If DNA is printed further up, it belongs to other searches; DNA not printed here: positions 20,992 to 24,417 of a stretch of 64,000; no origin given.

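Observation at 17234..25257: Five defence-type genes packed into one operon with 5-14-nt gaps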

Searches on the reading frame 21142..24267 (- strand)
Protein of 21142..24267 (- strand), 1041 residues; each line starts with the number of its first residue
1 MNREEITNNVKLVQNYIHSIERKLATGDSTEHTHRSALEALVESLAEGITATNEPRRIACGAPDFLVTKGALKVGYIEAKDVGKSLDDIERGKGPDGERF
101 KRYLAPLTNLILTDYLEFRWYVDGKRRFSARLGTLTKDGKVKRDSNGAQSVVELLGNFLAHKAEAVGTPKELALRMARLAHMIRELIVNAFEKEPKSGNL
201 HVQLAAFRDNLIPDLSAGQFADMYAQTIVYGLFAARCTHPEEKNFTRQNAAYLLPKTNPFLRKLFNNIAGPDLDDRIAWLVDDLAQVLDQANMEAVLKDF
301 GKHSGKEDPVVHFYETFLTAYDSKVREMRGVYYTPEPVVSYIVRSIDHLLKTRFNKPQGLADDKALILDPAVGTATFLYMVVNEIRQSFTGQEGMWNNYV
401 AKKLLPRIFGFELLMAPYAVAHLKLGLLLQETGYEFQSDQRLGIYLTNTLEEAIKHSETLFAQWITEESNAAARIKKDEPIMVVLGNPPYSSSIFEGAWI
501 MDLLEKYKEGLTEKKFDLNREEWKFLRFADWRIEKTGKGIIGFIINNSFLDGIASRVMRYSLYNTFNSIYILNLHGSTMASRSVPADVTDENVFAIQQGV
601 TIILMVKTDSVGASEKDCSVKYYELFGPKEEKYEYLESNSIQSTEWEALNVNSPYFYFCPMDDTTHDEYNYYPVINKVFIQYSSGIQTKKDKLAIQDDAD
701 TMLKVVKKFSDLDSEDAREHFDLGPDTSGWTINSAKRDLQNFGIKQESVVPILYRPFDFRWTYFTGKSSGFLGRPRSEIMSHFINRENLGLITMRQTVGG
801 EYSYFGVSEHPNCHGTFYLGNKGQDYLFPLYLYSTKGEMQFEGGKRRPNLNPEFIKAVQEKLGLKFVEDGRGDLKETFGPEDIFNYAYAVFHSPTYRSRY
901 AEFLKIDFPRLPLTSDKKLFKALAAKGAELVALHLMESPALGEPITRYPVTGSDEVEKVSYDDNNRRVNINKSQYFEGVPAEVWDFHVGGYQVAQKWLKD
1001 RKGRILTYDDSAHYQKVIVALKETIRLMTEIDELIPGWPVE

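Call 3: search_protein_families(library=pfam, proteins=[window:21142-24267:-], max_evalue=0.01)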
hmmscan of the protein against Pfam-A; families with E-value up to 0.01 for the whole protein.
window:21142-24267:- (1041 aa): 4 families
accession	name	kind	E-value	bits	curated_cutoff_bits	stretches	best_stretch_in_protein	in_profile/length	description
PF18135.7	Type_ISP_C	-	6.1e-93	312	25.9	1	678-1029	2-341/342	Type ISP C-terminal specificity domain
PF02384.22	N6_Mtase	-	1.8e-12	47.7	20.4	1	307-549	3-187/311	N-6 DNA Methylase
PF07669.17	Eco57I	-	2.6e-05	24.8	25.3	1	416-574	9-165/171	Eco57I restriction-modification methylase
PF20473.4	MmeI_Mtase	-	5.9e-05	22.8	27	1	366-553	22-206/259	MmeI, DNA-methyltransferase domain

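Call 4: search_protein_families(library=padloc, proteins=[window:21142-24267:-], max_evalue=0.01)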
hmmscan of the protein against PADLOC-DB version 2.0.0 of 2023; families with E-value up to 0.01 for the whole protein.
window:21142-24267:- (1041 aa): 17 families
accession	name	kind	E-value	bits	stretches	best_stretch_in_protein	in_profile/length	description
PDLC03610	REase_MTase_IIG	-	5.2e-278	923.5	2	13-492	2-485/1096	Type IIG restriction enzyme-methyltransferase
PDLC03631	REase_MTase_IIG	-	1.3e-116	388.9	1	21-1002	16-987/1086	Type IIG restriction enzyme-methyltransferase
PDLC03597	REase_MTase_IIG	-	3.6e-49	165.3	1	198-975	763-1541/1646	Type IIG restriction enzyme-methyltransferase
PDLC03051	REase_MTase_I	-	2.2e-41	139.1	1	302-935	837-1470/1591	Type I restriction enzyme-methyltransferase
PDLC03621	REase_MTase_IIG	-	1.4e-34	117.4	2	293-612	267-589/1024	Type IIG restriction enzyme-methyltransferase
PDLC03630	REase_MTase_IIG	-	1.9e-07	27.3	1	323-429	364-468/1100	Type IIG restriction enzyme-methyltransferase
PDLC03021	MTase_I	-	4.5e-07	27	1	306-516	142-308/491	Type I methyltransferase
PDLC03338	MTase_II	-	8.9e-07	26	1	321-419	121-205/604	Type II methyltransferase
PDLC04134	mad2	-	3.7e-06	24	1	288-625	229-459/492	mads_2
PDLC03226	MTase_II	-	3.9e-06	23.8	1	412-579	56-220/579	Type II methyltransferase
PDLC03026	MTase_I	-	1.1e-05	22.8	1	303-454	116-248/487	Type I methyltransferase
PDLC03025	MTase_I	-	1.3e-05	22.1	1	308-426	142-240/569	Type I methyltransferase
PDLC03313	MTase_II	-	3.2e-05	20.7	1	324-510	17-171/563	Type II methyltransferase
PDLC03250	MTase_II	-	0.0002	18.2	0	307-381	144-208/775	Type II methyltransferase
PDLC02529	PglX|PglXI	-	0.00081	15.2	1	331-550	201-425/1189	PglX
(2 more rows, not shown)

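Call 9: search_protein_families(library=ncbifam, proteins=[window:21142-24267:-], max_evalue=0.01)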
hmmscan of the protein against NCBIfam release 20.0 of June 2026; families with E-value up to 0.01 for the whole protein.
window:21142-24267:- (1041 aa): 1 family
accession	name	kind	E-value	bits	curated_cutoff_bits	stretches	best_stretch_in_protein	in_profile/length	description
NF047738.1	antiphage_MADS2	equivalog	2.3e-05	22.9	720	1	323-494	304-456/654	methylation-associated defense system DNA methyltransferase MAD2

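Call 18: find_homologous_proteins(query=window:21142-24267:-, max_evalue=1e-10)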
Query window:21142-24267:- (1041 aa): 8000 proteins with E <= 1e-10 among 8000 candidates; the best 120 are listed.
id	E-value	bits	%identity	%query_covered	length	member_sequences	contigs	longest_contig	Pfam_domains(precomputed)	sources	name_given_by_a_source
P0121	0.0e+0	2407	100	100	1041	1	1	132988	PF18135.8,PF02384.23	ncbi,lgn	-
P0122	0.0e+0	2151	89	100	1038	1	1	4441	PF18135.8,PF02384.23,PF20473.5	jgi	jgi:predicted helicase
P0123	0.0e+0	1578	69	100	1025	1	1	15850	PF18135.8,PF02384.23,PF07669.18,PF20473.5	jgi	jgi:predicted helicase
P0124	0.0e+0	1572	69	100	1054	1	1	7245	PF18135.8,PF02384.23,PF07669.18,PF20473.5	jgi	jgi:predicted helicase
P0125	0.0e+0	1565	69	100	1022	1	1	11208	PF18135.8,PF02384.23,PF07669.18,PF20473.5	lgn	-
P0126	0.0e+0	1533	68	99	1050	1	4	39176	PF18135.8,PF02384.23,PF20473.5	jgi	jgi:predicted helicase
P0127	0.0e+0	1532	68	98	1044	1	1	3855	PF18135.8,PF02384.23,PF07669.18,PF20473.5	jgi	-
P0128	0.0e+0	1530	66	100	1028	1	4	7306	PF18135.8,PF02384.23,PF07669.18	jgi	-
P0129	0.0e+0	1528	68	99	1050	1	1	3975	PF18135.8,PF02384.23,PF20473.5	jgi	jgi:predicted helicase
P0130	0.0e+0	1523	66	99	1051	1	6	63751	PF18135.8,PF02384.23,PF07669.18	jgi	-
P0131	0.0e+0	1522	67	100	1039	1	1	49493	PF18135.8,PF02384.23,PF07669.18,PF20473.5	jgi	jgi:predicted helicase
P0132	0.0e+0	1517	66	100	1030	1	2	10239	PF18135.8,PF02384.23,PF07669.18,PF20473.5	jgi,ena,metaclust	metaclust:\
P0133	0.0e+0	1516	66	100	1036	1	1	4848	PF18135.8,PF02384.23,PF07669.18,PF20473.5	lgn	-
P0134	0.0e+0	1510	66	99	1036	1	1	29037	PF18135.8,PF02384.23,PF07669.18,PF20473.5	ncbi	-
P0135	0.0e+0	1505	66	99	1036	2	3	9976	PF18135.8,PF02384.23,PF07669.18,PF20473.5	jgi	-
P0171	0.0e+0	1453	64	100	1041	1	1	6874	PF18135.8,PF02384.23,PF07669.18,PF20473.5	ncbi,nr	ncbi:MAG: N-6 DNA methylase [Dehalococcoidales bacterium]|nr:N-6 DNA methylase [Dehalococcoidales ba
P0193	0.0e+0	1442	64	99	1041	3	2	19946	PF18135.8,PF02384.23,PF07669.18,PF20473.5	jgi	-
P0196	0.0e+0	1439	63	99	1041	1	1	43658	PF18135.8,PF02384.23,PF07669.18,PF20473.5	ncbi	-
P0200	0.0e+0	1437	63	100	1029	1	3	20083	PF18135.8,PF02384.23,PF07669.18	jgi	jgi:predicted helicase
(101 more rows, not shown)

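Call 19: find_encoding_contigs(protein=P0121, flank=10000, max_places=2)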
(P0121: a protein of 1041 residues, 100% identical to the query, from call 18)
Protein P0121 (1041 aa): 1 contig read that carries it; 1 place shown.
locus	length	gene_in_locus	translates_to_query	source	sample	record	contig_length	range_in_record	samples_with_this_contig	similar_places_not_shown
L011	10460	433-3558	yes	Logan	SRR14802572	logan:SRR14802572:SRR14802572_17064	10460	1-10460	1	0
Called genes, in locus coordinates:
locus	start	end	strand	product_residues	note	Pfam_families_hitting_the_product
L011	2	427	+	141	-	?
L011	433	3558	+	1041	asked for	PF02384:N6_Mtase, PF18135:Type_ISP_C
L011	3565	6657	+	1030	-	PF13086:AAA_11, PF13245:AAA_19, PF13604:AAA_30, PF19220:Rod_CreS (faint), PF13086:AAA_11, PF13087:AAA_12, PF13091:PLDc_2, PF01396:Zn_ribbon_Top1, +1 more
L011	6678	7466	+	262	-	-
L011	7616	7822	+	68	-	-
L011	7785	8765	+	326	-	PF02655:ATP-grasp_3 (weak), PF08443:RimK (weak)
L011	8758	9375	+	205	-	-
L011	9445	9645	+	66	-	-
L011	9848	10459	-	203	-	?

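Call 20: find_related_loci(query=window:21142-24267:-, collection=metagenome_contigs, flank=8000)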
Query window:21142-24267:- (1041 aa) in metagenome_contigs; peptide patterns used: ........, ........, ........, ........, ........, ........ (x = any residue, [..] = any of these).
600 stretches matched a pattern (row limit reached: there are more); 564 encode a relative of the query (tblastn E <= 1e-3); the best 80 are kept; 80 distinct loci.
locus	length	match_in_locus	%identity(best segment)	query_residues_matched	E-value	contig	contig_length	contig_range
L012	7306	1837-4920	66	6-1041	0e+0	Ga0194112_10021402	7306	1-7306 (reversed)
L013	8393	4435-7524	66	6-1041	0e+0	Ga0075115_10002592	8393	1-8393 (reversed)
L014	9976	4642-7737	66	8-1040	0e+0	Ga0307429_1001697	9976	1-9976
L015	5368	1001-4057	66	6-1040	0e+0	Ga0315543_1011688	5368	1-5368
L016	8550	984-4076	65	9-1041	0e+0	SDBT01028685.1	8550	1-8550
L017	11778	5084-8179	65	6-1041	0e+0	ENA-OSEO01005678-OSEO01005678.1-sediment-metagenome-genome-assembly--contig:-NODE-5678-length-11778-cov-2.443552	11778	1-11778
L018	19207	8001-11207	64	3-1040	0e+0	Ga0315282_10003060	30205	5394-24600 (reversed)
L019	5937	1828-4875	65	9-1040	0e+0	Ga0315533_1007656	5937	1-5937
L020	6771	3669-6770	64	3-1039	0e+0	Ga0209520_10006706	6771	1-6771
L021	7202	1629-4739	64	1-1041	0e+0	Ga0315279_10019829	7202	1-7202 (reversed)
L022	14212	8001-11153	63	6-1041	0e+0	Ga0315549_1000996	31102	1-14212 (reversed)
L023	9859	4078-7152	62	6-1041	0e+0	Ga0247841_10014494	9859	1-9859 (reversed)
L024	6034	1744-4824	63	9-1041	0e+0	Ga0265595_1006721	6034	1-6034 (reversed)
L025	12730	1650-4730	62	11-1041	0e+0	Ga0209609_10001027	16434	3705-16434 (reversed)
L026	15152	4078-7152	61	6-1041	0e+0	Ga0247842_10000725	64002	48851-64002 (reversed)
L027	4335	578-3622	62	11-1041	0e+0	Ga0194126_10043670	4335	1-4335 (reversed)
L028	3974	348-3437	63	6-1041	0e+0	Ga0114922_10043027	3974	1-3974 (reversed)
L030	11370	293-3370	62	9-1041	0e+0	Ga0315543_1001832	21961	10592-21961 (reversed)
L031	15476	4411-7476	62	9-1041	0e+0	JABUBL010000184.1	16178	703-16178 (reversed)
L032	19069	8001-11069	63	9-1041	0e+0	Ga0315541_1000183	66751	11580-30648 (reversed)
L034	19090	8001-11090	62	6-1041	0e+0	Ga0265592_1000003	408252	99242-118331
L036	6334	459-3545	61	7-1041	0e+0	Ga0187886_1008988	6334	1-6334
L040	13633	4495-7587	62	3-1041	0e+0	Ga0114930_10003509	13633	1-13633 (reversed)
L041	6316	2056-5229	61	6-1041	0e+0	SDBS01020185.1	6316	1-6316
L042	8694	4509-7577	61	6-1041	0e+0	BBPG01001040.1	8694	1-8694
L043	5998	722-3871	60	10-1041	0e+0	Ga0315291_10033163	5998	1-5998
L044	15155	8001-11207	59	6-1041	0e+0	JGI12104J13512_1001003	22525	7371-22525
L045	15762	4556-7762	59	6-1041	0e+0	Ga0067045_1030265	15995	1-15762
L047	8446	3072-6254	60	2-1041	0e+0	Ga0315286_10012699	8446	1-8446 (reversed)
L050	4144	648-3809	59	10-1041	0e+0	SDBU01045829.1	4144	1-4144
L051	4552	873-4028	60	3-1041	0e+0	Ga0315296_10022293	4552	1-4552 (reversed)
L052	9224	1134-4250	60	6-1041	0e+0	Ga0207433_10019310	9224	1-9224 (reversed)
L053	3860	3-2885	64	79-1041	0e+0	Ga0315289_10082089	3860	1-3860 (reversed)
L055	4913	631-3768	59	6-1041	0e+0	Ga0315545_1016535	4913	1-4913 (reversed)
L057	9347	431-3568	59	3-1041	0e+0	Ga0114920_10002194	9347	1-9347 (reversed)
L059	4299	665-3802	58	15-1041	0e+0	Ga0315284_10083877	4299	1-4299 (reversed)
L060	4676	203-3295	57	13-1041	0e+0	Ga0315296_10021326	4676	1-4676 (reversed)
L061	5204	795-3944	57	10-1041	0e+0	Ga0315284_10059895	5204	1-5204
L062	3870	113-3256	55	14-1041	0e+0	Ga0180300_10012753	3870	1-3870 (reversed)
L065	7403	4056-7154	56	13-1041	0e+0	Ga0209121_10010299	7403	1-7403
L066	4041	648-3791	54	16-1041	0e+0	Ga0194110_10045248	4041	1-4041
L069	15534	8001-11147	54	14-1041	0e+0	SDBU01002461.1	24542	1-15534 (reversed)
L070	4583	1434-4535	54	13-1041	0e+0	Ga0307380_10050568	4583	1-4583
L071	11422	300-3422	54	14-1041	0e+0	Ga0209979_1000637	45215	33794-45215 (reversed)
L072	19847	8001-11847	54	16-1041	0e+0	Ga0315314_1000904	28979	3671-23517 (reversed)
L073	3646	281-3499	52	8-1041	0e+0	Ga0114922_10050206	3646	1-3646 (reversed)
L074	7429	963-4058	53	6-1041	0e+0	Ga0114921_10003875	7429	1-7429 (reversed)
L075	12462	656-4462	53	15-1041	0e+0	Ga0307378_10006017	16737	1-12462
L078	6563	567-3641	53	14-1041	0e+0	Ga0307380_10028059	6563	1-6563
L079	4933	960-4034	53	14-1041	0e+0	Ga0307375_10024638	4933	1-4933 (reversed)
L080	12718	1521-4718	51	3-1041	0e+0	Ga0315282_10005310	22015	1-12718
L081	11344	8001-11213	52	1-1041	0e+0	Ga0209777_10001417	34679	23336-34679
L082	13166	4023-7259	49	9-1041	0e+0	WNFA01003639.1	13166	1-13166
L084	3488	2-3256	50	20-1041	0e+0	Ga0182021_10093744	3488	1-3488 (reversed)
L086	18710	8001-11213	52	1-1041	0e+0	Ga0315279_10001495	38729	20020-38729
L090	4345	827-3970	50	13-1041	0e+0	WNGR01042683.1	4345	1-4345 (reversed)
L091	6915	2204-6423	50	8-1041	0e+0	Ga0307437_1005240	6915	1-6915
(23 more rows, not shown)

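Call 29: search_solved_structures(query=window:21142-24267:-, max_evalue=0.001, show_alignments=1)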
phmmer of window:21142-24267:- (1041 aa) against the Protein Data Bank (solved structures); distinct sequences matched with E-value up to 0.001: 3.
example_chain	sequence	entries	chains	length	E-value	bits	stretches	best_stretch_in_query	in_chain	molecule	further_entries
7lo5_A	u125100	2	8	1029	9.3e-38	132.9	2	295-766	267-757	Site-specific DNA-methyltransferase (adenine-specific)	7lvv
4xqk_A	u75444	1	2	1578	4.6e-36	127.3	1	300-998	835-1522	LlaBIII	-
5ffj_A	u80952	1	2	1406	1.9e-32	115.2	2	300-691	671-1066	Endonuclease and methylase LlaGI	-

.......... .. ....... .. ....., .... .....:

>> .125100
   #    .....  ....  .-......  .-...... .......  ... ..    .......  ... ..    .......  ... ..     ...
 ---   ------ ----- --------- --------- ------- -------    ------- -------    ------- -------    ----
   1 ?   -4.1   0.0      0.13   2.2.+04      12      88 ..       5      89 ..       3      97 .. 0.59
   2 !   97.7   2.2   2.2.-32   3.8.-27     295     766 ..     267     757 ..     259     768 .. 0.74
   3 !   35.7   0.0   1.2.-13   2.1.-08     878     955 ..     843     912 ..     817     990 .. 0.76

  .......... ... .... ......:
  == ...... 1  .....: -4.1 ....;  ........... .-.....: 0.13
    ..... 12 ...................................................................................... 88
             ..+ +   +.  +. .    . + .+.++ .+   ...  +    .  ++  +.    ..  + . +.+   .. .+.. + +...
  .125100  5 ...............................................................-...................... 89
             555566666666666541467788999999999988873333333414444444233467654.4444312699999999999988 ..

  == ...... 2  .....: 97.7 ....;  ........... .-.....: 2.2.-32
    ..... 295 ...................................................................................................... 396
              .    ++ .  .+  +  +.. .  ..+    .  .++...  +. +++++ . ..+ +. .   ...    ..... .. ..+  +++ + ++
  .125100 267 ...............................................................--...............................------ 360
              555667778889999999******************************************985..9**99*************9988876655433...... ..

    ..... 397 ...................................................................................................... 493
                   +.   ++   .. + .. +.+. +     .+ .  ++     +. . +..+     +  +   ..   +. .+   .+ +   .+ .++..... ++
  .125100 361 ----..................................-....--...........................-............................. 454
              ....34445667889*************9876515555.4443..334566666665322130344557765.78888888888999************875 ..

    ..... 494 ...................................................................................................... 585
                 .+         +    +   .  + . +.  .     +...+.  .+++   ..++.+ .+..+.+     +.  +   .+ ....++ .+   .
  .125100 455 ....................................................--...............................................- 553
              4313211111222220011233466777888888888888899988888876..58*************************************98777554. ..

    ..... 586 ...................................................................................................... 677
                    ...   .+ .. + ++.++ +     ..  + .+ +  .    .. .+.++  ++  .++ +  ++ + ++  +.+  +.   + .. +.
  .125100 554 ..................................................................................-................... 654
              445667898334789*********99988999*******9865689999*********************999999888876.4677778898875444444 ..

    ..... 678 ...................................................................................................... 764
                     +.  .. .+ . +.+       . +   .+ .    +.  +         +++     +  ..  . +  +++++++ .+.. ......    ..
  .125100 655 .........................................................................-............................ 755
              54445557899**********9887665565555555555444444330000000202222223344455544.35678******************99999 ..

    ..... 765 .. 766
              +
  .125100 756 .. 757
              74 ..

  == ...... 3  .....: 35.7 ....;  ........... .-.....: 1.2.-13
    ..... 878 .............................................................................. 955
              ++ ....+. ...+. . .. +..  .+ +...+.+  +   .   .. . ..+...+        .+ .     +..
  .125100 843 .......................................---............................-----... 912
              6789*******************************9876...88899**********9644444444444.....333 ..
